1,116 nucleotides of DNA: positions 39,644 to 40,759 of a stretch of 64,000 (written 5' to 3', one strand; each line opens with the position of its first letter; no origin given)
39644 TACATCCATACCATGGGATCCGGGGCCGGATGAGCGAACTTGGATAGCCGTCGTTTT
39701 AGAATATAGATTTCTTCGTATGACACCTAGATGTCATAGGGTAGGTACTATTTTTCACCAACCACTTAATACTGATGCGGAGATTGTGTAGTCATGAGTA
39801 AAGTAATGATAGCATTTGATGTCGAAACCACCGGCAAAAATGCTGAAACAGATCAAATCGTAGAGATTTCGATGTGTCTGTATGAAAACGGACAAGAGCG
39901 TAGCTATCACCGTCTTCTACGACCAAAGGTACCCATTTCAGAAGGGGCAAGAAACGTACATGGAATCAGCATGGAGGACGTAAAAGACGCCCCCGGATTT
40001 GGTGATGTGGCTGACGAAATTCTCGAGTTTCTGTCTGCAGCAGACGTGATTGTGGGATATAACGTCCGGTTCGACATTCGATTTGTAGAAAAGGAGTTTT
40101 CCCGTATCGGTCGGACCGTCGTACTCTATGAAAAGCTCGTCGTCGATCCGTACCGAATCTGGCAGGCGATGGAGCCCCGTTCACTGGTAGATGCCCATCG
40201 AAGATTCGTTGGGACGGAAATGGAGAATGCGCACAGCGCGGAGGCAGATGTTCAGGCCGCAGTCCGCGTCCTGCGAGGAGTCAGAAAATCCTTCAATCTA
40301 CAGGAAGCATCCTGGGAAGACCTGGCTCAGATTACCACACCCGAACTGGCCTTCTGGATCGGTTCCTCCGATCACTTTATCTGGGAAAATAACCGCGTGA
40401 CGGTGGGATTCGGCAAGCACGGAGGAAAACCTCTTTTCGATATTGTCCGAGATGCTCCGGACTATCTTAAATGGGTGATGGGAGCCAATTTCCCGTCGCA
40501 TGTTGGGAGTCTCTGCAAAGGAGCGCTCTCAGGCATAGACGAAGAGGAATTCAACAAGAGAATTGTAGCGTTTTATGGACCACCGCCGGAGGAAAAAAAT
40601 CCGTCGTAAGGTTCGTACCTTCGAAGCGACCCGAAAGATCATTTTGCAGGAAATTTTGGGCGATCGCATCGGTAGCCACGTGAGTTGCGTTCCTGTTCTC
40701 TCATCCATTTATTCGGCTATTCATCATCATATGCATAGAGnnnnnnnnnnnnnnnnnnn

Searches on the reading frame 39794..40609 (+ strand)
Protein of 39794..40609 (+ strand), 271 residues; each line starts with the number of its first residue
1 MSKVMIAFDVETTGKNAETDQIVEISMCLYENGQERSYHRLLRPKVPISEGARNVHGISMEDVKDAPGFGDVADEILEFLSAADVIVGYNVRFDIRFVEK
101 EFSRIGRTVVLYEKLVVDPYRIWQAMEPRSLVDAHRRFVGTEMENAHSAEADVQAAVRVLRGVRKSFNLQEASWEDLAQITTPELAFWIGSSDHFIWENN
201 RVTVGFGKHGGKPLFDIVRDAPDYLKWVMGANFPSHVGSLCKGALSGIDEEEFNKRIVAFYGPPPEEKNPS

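Call 7: search_protein_families(library=pfam, proteins=[window:39794-40609:+])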
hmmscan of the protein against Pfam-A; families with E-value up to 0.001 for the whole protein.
window:39794-40609:+ (271 aa): 4 families
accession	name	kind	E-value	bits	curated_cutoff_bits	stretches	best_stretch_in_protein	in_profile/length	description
PF00929.31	RNase_T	-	8.6e-23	82.1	24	1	6-160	1-164/164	Exonuclease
PF03104.25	DNA_pol_B_exo1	-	9.7e-06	25.6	23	1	5-101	66-178/242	DNA polymerase family B, exonuclease domain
PF20600.3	ExoX-like_C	-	7.8e-05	22.4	26.5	1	206-230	3-27/30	Exodeoxyribonuclease X-like C-terminal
PF13482.12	RNase_H_2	-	8.6e-05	23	22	0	8-123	3-96/165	RNase_H superfamily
